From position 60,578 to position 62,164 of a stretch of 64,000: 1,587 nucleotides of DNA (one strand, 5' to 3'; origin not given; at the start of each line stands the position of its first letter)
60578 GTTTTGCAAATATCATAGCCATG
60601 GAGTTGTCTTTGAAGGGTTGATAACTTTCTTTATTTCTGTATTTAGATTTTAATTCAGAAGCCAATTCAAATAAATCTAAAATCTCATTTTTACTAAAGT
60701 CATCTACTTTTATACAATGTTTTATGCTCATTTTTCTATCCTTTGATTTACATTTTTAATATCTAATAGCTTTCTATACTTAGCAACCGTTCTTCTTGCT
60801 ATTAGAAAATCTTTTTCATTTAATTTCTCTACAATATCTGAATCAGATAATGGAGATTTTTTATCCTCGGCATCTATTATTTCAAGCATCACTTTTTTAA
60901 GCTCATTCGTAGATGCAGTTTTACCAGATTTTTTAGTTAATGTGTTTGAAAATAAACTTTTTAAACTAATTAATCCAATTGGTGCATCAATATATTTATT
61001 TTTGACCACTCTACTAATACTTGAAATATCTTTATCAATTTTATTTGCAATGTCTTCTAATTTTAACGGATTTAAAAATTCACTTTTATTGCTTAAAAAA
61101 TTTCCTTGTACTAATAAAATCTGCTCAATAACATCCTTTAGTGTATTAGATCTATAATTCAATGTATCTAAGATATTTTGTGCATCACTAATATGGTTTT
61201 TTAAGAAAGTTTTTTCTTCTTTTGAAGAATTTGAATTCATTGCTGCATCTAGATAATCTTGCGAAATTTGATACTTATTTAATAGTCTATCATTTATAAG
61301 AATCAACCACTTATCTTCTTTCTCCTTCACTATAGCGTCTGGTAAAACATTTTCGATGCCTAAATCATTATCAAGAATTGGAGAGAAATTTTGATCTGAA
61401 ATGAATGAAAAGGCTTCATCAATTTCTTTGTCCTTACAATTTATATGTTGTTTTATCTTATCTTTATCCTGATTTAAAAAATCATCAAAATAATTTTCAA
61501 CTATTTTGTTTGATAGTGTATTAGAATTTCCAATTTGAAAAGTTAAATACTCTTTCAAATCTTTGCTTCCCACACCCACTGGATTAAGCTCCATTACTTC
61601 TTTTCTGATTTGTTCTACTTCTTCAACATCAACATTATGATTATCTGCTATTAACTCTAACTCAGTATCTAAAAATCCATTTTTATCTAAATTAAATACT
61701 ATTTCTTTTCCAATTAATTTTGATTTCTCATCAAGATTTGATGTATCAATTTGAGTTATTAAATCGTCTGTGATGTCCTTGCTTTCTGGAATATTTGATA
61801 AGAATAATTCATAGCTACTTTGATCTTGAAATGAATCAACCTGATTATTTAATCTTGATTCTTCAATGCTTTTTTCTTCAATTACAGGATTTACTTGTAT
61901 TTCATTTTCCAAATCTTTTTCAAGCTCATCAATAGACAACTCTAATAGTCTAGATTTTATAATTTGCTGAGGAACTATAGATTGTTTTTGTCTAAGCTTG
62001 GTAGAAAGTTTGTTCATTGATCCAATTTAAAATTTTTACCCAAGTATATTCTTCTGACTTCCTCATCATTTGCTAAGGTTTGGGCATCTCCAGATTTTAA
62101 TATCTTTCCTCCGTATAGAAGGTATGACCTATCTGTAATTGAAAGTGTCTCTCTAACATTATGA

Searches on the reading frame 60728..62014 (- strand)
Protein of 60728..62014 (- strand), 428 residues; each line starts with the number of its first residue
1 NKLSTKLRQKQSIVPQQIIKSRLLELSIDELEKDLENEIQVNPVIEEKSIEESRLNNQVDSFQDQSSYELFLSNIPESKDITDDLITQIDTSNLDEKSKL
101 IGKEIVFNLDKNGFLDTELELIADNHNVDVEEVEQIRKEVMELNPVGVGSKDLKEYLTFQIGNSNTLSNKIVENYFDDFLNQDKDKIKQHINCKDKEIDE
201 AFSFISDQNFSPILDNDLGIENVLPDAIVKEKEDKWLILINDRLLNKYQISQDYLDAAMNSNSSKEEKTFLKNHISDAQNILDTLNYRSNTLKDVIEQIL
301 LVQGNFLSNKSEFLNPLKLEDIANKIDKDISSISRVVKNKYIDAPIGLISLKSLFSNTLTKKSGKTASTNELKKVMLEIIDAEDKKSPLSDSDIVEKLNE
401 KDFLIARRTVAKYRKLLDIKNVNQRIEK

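Call 74: search_protein_families(library=pfam, proteins=[window:60728-62014:-], max_evalue=0.00001)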
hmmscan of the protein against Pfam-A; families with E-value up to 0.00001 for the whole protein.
window:60728-62014:- (428 aa): 3 families
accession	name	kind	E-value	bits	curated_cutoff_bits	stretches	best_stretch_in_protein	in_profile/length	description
PF04552.19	Sigma54_DBD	-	4.6e-45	153.7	22.8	1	269-425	2-158/160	Sigma-54, DNA binding domain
PF04963.19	Sigma54_CBD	-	1.7e-37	129.4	22.9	1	76-254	7-185/185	Sigma-54 factor, core binding domain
PF00309.25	Sigma54_AID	-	5.9e-08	32.9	23.8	1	2-47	1-46/46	Sigma-54 factor, Activator interacting domain (AID)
